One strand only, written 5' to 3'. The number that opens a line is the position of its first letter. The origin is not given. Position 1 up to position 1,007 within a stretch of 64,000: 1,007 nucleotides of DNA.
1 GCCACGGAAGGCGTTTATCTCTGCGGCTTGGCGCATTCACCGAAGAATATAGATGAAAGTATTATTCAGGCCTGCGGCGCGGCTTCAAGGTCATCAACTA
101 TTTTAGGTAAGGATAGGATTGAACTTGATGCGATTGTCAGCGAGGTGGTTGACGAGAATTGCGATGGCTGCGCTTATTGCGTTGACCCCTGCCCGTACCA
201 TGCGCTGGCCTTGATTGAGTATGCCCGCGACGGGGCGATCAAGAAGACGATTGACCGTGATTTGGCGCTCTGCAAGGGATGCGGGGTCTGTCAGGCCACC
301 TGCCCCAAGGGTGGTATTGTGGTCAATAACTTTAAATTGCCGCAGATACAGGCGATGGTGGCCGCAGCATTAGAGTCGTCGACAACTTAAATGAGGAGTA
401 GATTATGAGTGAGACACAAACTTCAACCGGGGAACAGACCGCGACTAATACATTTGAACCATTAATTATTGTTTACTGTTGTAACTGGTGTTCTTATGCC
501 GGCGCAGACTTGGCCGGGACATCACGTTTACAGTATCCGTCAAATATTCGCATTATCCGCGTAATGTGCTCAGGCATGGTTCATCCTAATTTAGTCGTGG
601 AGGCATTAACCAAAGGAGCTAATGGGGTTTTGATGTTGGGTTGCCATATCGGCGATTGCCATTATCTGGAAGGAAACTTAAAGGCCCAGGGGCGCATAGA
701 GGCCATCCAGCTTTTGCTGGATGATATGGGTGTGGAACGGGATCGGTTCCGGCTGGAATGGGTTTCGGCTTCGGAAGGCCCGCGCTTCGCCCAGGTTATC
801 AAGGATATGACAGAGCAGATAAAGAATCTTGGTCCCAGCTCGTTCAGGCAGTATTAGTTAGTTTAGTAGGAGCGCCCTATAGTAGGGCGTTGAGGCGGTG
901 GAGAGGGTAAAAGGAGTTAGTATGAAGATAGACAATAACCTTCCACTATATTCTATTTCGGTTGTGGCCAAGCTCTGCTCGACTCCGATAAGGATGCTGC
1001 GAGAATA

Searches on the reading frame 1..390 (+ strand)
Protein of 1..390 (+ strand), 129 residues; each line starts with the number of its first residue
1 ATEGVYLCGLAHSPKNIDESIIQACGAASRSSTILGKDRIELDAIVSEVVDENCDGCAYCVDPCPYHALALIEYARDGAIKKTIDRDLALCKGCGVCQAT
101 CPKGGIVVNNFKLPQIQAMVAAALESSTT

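Call 3: search_protein_families(library=pfam, proteins=[window:1-390:+], max_evalue=1)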
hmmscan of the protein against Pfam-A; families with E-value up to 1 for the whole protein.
window:1-390:+ (129 aa): 16 families
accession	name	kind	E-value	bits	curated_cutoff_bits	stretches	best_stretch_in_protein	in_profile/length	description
PF12838.12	Fer4_7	-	8.9e-10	39.3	27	1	53-104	1-51/52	4Fe-4S dicluster domain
PF12837.12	Fer4_6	-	6.2e-08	32.7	25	2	84-104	2-22/24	4Fe-4S binding domain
PF00037.32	Fer4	-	8.2e-08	32.2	21.1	2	49-69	3-23/24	4Fe-4S binding domain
PF25160.1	LdpA_Fe-S-bd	-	1.1e-07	32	27.6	2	89-107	26-44/49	LdpA Fe-S cluster-binding domain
PF13187.11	Fer4_9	-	1.6e-07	31.7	27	3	53-104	1-50/52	4Fe-4S dicluster domain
PF13237.11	Fer4_10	-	2.7e-07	30.8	25.5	3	86-106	4-26/53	4Fe-4S dicluster domain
PF14697.11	Fer4_21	-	2.9e-07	30.9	35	2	25-67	11-55/59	4Fe-4S dicluster domain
PF12797.12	Fer4_2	-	3.7e-06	27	24.5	2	87-102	6-21/22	4Fe-4S binding domain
PF13534.11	Fer4_17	-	6.3e-05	23.9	22.2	1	53-104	1-59/61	4Fe-4S dicluster domain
PF13484.11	Fer4_16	-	0.00025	22.2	30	3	53-103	1-65/66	4Fe-4S double cluster binding domain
PF13183.11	Fer4_8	-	0.00035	21.5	27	1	52-104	3-67/68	4Fe-4S dicluster domain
PF12800.12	Fer4_4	-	0.00042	20.9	24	1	90-104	3-17/17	4Fe-4S binding domain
PF17179.9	Fer4_22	-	0.012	16.8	27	1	87-103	77-93/95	4Fe-4S dicluster domain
PF13459.11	Fer4_15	-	0.019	16.1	22.4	1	87-103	4-20/66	4Fe-4S single cluster domain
PF18892.5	DUF5651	-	0.034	14.5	27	1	41-67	5-31/53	Family of unknown function (DUF5651)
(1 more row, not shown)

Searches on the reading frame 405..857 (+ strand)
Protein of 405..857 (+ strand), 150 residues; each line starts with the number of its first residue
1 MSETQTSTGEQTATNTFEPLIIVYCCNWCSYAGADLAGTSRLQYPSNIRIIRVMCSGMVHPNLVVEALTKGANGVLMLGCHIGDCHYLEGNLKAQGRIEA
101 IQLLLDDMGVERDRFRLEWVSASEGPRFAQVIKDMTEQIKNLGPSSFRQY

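Call 3: search_protein_families(library=pfam, proteins=[window:405-857:+], max_evalue=1)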
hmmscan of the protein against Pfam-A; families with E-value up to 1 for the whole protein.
window:405-857:+ (150 aa): 1 family
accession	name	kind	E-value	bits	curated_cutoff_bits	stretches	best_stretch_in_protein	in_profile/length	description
PF02662.21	FlpD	-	6.2e-54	181.7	22.3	1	21-143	1-123/123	Methyl-viologen-reducing hydrogenase, delta subunit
